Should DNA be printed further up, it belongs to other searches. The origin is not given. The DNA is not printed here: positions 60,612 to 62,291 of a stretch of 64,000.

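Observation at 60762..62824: Pyrrolysine-free MtmB-type methyltransferase paired with a corrinoid protein in a non-methanogen context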

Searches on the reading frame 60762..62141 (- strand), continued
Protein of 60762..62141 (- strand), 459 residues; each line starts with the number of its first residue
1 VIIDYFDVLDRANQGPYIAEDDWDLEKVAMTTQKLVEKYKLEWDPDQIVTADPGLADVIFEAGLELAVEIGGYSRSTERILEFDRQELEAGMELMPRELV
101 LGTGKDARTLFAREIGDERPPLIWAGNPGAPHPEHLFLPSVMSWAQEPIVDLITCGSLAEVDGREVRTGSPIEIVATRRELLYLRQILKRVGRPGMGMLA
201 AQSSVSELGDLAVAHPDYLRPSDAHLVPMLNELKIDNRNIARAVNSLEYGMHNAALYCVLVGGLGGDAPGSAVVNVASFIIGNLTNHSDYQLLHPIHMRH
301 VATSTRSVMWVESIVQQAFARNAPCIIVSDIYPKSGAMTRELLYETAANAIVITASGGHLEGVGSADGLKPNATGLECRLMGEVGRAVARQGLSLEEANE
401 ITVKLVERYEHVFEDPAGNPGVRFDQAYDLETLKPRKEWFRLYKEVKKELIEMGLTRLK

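Call 76: search_protein_families(library=ncbifam, proteins=[L084:5236-6645:+, L084:6687-8027:+, L091:9416-10747:+, L082:11676-13379:+, L088:6095-7807:+, L085:7914-9317:+, L088:4494-6083:+, L084:8050-9258:+, L084:282-1397:+, L088:8532-9881:+], max_evalue=1e-10)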
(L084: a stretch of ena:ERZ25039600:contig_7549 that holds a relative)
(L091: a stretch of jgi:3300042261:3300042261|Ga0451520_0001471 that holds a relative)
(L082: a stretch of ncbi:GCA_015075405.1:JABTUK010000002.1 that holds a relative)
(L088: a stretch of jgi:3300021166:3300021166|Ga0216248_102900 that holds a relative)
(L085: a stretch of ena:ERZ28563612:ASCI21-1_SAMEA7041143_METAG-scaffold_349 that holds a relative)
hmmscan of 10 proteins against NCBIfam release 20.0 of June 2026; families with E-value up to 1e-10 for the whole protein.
L084:5236-6645:+ (469 aa): 25 families
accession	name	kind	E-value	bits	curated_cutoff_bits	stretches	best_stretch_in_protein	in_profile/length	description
NF005557.0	PRK07228.1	equivalog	1.4e-60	205.2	522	1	21-444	17-437/445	5'-deoxyadenosine deaminase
NF006549.0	PRK09045.1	equivalog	5.5e-57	193.4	540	1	8-444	13-439/444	TRZ/ATZ family hydrolase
NF004701.0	PRK06038.1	equivalog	7.8e-53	179.7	609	1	28-441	26-423/432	N-ethylammeline chlorohydrolase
NF006055.0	PRK08203.1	equivalog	6.9e-49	166.6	532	1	20-440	21-446/455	8-oxoguanine deaminase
NF006679.0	PRK09228.1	subfamily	3.7e-44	151.2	351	1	26-388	32-393/433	guanine deaminase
TIGR02967.1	guan_deamin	equivalog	4.3e-44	151.1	375.4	1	28-388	9-368/401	guanine deaminase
NF006252.0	PRK08393.1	equivalog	3.8e-43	148.1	617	1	50-440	38-419/424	N-ethylammeline chlorohydrolase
NF005540.0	PRK07203.1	equivalog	8.4e-43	146.6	444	1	19-442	15-436/444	putative aminohydrolase SsnA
NF004801.0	PRK06151.1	subfamily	1.8e-42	145.9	416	1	172-456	186-474/491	chlorohydrolase family protein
TIGR03314.1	Se_ssnA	subfamily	5.8e-42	144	455.5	1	14-442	10-435/441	putative selenium metabolism protein SsnA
NF006056.0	PRK08204.1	subfamily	7.9e-41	140.3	391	1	23-438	22-434/449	hypothetical protein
NF012037.0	PRK15493.1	equivalog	1.2e-40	139.6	779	1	22-438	19-427/435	bifunctional S-methyl-5'-thioadenosine deaminase/S-adenosylhomocysteine deaminase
NF009059.0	PRK12393.1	equivalog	5.6e-36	124.2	543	1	2-439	5-450/460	amidohydrolase family protein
NF004995.0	PRK06380.1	subfamily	2e-35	122.6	567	1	49-433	37-412/418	metal-dependent hydrolase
NF005211.0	PRK06687.1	equivalog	2e-33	115.8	703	1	30-424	26-413/419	TRZ/ATZ family protein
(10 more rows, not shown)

L084:6687-8027:+ (446 aa): 32 families (the best 25 are shown)
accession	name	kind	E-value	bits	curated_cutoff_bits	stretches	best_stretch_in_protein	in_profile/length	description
NF005557.0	PRK07228.1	equivalog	1.5e-161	538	522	1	3-443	2-441/445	5'-deoxyadenosine deaminase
NF004701.0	PRK06038.1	equivalog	5.4e-115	384.5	609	1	1-442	3-429/432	N-ethylammeline chlorohydrolase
NF006252.0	PRK08393.1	equivalog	1e-90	304.8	617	1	3-432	2-416/424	N-ethylammeline chlorohydrolase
NF006549.0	PRK09045.1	equivalog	2.5e-88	296.7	540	1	4-438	10-437/444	TRZ/ATZ family hydrolase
NF006055.0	PRK08203.1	equivalog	1.1e-85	287.9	532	1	3-442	6-453/455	8-oxoguanine deaminase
NF004995.0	PRK06380.1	subfamily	2.1e-75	254.3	567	1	3-430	2-414/418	metal-dependent hydrolase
NF009059.0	PRK12393.1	equivalog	1.1e-70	238.7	543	1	3-442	6-458/460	amidohydrolase family protein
NF006679.0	PRK09228.1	subfamily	5.8e-64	216.4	351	1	24-376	33-388/433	guanine deaminase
TIGR02967.1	guan_deamin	equivalog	1.3e-63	215.4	375.4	1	40-375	28-362/401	guanine deaminase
NF006056.0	PRK08204.1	subfamily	2.8e-63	214.2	391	1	2-444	3-445/449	hypothetical protein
NF012037.0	PRK15493.1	equivalog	1.2e-60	205.6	779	1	22-433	22-427/435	bifunctional S-methyl-5'-thioadenosine deaminase/S-adenosylhomocysteine deaminase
NF005211.0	PRK06687.1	equivalog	2.1e-51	175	703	1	26-424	25-418/419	TRZ/ATZ family protein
NF005540.0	PRK07203.1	equivalog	1e-50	172.7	444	1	4-435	2-434/444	putative aminohydrolase SsnA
TIGR03314.1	Se_ssnA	subfamily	1.7e-50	172.1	455.5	1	4-434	1-432/441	putative selenium metabolism protein SsnA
NF004801.0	PRK06151.1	subfamily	7.7e-43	147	416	1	4-441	4-464/491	chlorohydrolase family protein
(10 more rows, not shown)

L091:9416-10747:+ (443 aa): 37 families (the best 25 are shown)
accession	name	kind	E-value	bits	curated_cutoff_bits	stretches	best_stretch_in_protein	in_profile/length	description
NF005557.0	PRK07228.1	equivalog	9.8e-161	535.4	522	1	3-439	2-437/445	5'-deoxyadenosine deaminase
NF004701.0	PRK06038.1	equivalog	2e-117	392.5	609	1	1-440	3-427/432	N-ethylammeline chlorohydrolase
NF006252.0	PRK08393.1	equivalog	2.1e-89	300.5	617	1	3-437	2-421/424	N-ethylammeline chlorohydrolase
NF006549.0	PRK09045.1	equivalog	3.7e-87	292.8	540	1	5-432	11-432/444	TRZ/ATZ family hydrolase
NF006055.0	PRK08203.1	equivalog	9.2e-86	288.2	532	1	3-440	6-451/455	8-oxoguanine deaminase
NF009059.0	PRK12393.1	equivalog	2.4e-72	244.1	543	1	16-440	21-456/460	amidohydrolase family protein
NF004995.0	PRK06380.1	subfamily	3.8e-70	237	567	1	3-429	2-413/418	metal-dependent hydrolase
NF006056.0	PRK08204.1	subfamily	5.2e-66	223.3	391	1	1-439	2-440/449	hypothetical protein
NF006679.0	PRK09228.1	subfamily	1.5e-65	221.7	351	1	23-396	32-408/433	guanine deaminase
TIGR02967.1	guan_deamin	equivalog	1.1e-64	218.9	375.4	1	41-376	30-363/401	guanine deaminase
NF012037.0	PRK15493.1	equivalog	1.2e-64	218.7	779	1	8-431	7-425/435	bifunctional S-methyl-5'-thioadenosine deaminase/S-adenosylhomocysteine deaminase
NF005211.0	PRK06687.1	equivalog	4.8e-56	190.3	703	1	24-424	23-418/419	TRZ/ATZ family protein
TIGR03314.1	Se_ssnA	subfamily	2.7e-49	168.2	455.5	1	4-438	1-436/441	putative selenium metabolism protein SsnA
NF005540.0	PRK07203.1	equivalog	4.2e-49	167.4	444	1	4-439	2-438/444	putative aminohydrolase SsnA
NF004801.0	PRK06151.1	subfamily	4.1e-45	154.5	416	1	4-439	4-462/491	chlorohydrolase family protein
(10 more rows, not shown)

L082:11676-13379:+ (567 aa): 9 families
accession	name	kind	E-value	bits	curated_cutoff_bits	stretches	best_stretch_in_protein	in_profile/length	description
TIGR01178.1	ade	equivalog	2.7e-184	613.7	472.5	1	17-562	1-549/552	adenine deaminase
NF007457.0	PRK10027.1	equivalog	6.1e-148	493.6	768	1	2-565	16-584/588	adenine deaminase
NF006689.0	PRK09237.1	equivalog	2.5e-14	52.7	371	0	16-98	3-90/383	amidohydrolase/deacetylase family metallohydrolase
TIGR02318.1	phosphono_phnM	equivalog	5e-14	52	390.55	0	293-344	323-375/376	phosphonate metabolism protein PhnM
NF011983.0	PRK15446.1-4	equivalog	5.2e-14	52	486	0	294-345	327-379/379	alpha-D-ribose 1-methylphosphonate 5-triphosphate diphosphatase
NF011984.0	PRK15446.1-5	equivalog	5.6e-13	48.4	260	0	292-344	325-378/379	alpha-D-ribose 1-methylphosphonate 5-triphosphate diphosphatase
TIGR03178.1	allantoinase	equivalog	1.2e-12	47.4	357.85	0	17-76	1-61/441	allantoinase AllB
NF011989.0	PRK15446.2-5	equivalog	2.9e-12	46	565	0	261-345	299-378/385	alpha-D-ribose 1-methylphosphonate 5-triphosphate diphosphatase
NF011990.0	PRK15446.2-6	subfamily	8.4e-12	44.5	233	0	294-347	330-385/390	alpha-D-ribose 1-methylphosphonate 5-triphosphate diphosphatase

L088:6095-7807:+ (570 aa): 4 families
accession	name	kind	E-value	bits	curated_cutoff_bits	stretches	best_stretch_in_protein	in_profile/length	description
TIGR01178.1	ade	equivalog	2.3e-197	656.9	472.5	1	20-569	2-550/552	adenine deaminase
NF007457.0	PRK10027.1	equivalog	1.1e-145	486.2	768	1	2-569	14-582/588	adenine deaminase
TIGR02318.1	phosphono_phnM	equivalog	6.2e-12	45.1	390.55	0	284-348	309-375/376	phosphonate metabolism protein PhnM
NF006689.0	PRK09237.1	equivalog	6.9e-12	44.6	371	0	19-100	4-90/383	amidohydrolase/deacetylase family metallohydrolase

L085:7914-9317:+ (467 aa): 5 families
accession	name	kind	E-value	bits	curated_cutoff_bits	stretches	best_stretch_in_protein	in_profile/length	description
TIGR02358.1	thia_cytX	hypoth_equivalog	6.3e-60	203.4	309.85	1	31-453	2-384/386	putative hydroxymethylpyrimidine transporter CytX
TIGR00800.1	ncs1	subfamily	5e-54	183.7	353.1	1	20-426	7-432/447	NCS1 family nucleobase:cation symporter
NF008241.0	PRK11017.1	equivalog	1e-29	103.5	326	1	12-465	5-410/416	cytosine permease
NF008476.1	PRK11375.1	equivalog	2.1e-18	66.3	620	1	23-432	18-442/467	allantoin permease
NF047713.1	AllantTportGProt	equivalog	3.9e-15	55.6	800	1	24-432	24-445/471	allantoin transporter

L088:4494-6083:+ (529 aa): 0 families

L084:8050-9258:+ (402 aa): 8 families
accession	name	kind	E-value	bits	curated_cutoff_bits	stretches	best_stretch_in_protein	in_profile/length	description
NF053776.1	TmaoDeMthMsil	equivalog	2.5e-62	211.5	1100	1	9-401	388-758/763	trimethylamine N-oxide demethylase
NF001567.0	PRK00389.1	subfamily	6.3e-55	186.6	300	1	26-398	21-354/359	glycine cleavage system aminomethyltransferase GcvT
NF009133.0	PRK12486.1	equivalog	1.1e-37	129.9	410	1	27-381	32-357/369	dimethylsulfoniopropionate demethylase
TIGR01372.1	soxA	subfamily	1.5e-37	129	1164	1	22-391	632-985/996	sarcosine oxidase subunit alpha family protein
TIGR00528.1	gcvT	equivalog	6e-37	127.4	235.85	1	20-376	13-343/362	glycine cleavage system aminomethyltransferase GcvT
NF010093.0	PRK13579.1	equivalog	1.7e-28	99.5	459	1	26-398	27-365/371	glycine cleavage system aminomethyltransferase GcvT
NF047633.1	SyrngDmethDesA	equivalog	6.7e-23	80.9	800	1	32-240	29-251/453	syringate O-demethylase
NF047885.1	VanMgalDeMLigM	equivalog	5.8e-22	78.3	580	1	31-240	27-252/461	vanillate/3-O-methylgallate O-demethylase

L084:282-1397:+ (371 aa): 1 family
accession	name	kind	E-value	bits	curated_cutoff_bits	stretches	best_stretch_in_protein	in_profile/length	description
NF047927.1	ABC_BMP_B6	equivalog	8.5e-16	58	400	1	96-366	32-304/314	putative B6 ABC transporter substrate-binding protein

L088:8532-9881:+ (449 aa): 5 families
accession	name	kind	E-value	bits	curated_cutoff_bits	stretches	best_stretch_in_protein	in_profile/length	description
TIGR01463.1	mtaA_cmuA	subfamily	8.3e-38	130.5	235.4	1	66-328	71-334/340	MtaA/CmuA family methyltransferase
NF004889.0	PRK06252.1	subfamily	7e-36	123.9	244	1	66-331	72-335/340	methylcobalamin:coenzyme M methyltransferase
NF040654.1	MtaA_Meth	equivalog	1.5e-35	122.7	400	1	65-328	68-331/337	methylcobamide:CoM methyltransferase MtaA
NF041608.1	methylcob_mtaseMtbA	equivalog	5.8e-31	107.8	600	1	66-323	72-328/339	methylcobamide:CoM methyltransferase MtbA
TIGR01464.1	hemE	equivalog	6.4e-18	64.9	302.95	1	39-324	41-331/338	uroporphyrinogen decarboxylase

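Call 87: search_solved_structures(query=L082:11676-13379:+, max_evalue=1e-10)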
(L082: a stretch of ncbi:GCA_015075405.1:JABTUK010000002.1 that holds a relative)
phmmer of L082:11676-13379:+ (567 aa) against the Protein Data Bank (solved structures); distinct sequences matched with E-value up to 1e-10: 1.
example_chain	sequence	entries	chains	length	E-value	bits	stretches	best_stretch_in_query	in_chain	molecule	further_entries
3nqb_A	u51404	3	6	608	2.3e-89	303.7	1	4-525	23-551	Adenine deaminase 2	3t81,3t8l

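Call 88: search_solved_structures(query=L088:6095-7807:+, max_evalue=1e-10)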
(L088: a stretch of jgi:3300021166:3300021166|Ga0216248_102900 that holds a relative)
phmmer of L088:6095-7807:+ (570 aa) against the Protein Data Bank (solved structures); distinct sequences matched with E-value up to 1e-10: 1.
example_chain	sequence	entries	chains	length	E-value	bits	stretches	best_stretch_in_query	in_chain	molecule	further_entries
3nqb_A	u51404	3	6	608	9.5e-85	288.4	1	9-563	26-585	Adenine deaminase 2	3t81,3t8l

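Call 90: search_protein_families(library=ncbifam, proteins=[L047:17211-18113:+, L047:18204-19205:+, L008:6220-8286:+, L074:13478-13780:+, L008:13448-14503:+, L050:7964-9205:+], max_evalue=1e-8)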
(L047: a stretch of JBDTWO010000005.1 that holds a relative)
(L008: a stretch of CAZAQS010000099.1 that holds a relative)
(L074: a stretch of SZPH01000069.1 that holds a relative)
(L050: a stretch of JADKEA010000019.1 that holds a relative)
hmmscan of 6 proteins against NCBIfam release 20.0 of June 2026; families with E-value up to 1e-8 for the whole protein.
L047:17211-18113:+ (300 aa): 5 families
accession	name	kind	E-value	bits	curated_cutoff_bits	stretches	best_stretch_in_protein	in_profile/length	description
NF005718.0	PRK07534.1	equivalog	1.3e-79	267.9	338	1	8-299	3-294/337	betaine--homocysteine S-methyltransferase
NF006396.0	PRK08645.1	equivalog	7.9e-68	229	453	1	8-300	1-285/611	bifunctional homocysteine S-methyltransferase/methylenetetrahydrofolate reductase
TIGR02082.1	metH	equivalog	2.7e-45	154.4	1010.85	1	19-300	4-313/1182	methionine synthase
NF007024.0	PRK09490.1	equivalog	5.9e-40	136.9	1497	1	6-300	6-330/1234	methionine synthase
NF007020.0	PRK09485.1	equivalog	7.5e-31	107.3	215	1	9-299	2-303/306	homocysteine S-methyltransferase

L047:18204-19205:+ (333 aa): 5 families
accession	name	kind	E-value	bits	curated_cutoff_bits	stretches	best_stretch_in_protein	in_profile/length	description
NF004889.0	PRK06252.1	subfamily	3.4e-58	197.3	244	1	2-330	7-331/340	methylcobalamin:coenzyme M methyltransferase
NF040654.1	MtaA_Meth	equivalog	2.4e-52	178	400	1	1-330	3-330/337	methylcobamide:CoM methyltransferase MtaA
TIGR01463.1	mtaA_cmuA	subfamily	2e-51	175.3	235.4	1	2-330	6-333/340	MtaA/CmuA family methyltransferase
NF041608.1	methylcob_mtaseMtbA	equivalog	1.7e-45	155.6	600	1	3-330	8-332/339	methylcobamide:CoM methyltransferase MtbA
TIGR01464.1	hemE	equivalog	2.6e-14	53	302.95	1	89-304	82-307/338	uroporphyrinogen decarboxylase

L008:6220-8286:+ (688 aa): 2 families
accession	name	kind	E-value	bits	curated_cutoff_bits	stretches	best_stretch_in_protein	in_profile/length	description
NF040756.1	corr_regen_AcsV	exception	1.8e-123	413.1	800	1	7-654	1-626/632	corrinoid activation/regeneration protein AcsV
TIGR04270.1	Rama_corrin_act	subfamily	6.8e-32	110.5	500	1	230-605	2-368/534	methylamine methyltransferase corrinoid protein reductive activase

L074:13478-13780:+ (100 aa): 0 families

L008:13448-14503:+ (351 aa): 4 families
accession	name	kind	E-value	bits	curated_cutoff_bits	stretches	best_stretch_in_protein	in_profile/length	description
NF005719.0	PRK07535.1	domain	6.7e-96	320.5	259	1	89-345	1-257/268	methyltetrahydrofolate:corrinoid/iron-sulfur protein methyltransferase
NF040758.1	CODH_ACS_meth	exception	3.8e-42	144.4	370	1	89-342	4-258/261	carbon monoxide dehydrogenase/acetyl-CoA synthase methytransferase subunit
TIGR02082.1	metH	equivalog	5.6e-37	126.9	1010.85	1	71-318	325-587/1182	methionine synthase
NF007024.0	PRK09490.1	equivalog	5.3e-25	87.4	1497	1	73-317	344-603/1234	methionine synthase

L050:7964-9205:+ (413 aa): 3 families
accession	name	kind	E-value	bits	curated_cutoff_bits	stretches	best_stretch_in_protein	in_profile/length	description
TIGR00275.1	TIGR00275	subfamily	1.5e-120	402.7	183.8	1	11-408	1-401/401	aminoacetone oxidase family FAD-binding enzyme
TIGR03862.1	flavo_PP4765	subfamily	7.9e-20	71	242.65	1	34-408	2-369/376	TIGR03862 family flavoprotein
TIGR01350.1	lipoamide_DH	equivalog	5.6e-11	41.8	408.8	0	8-48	1-37/461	dihydrolipoyl dehydrogenase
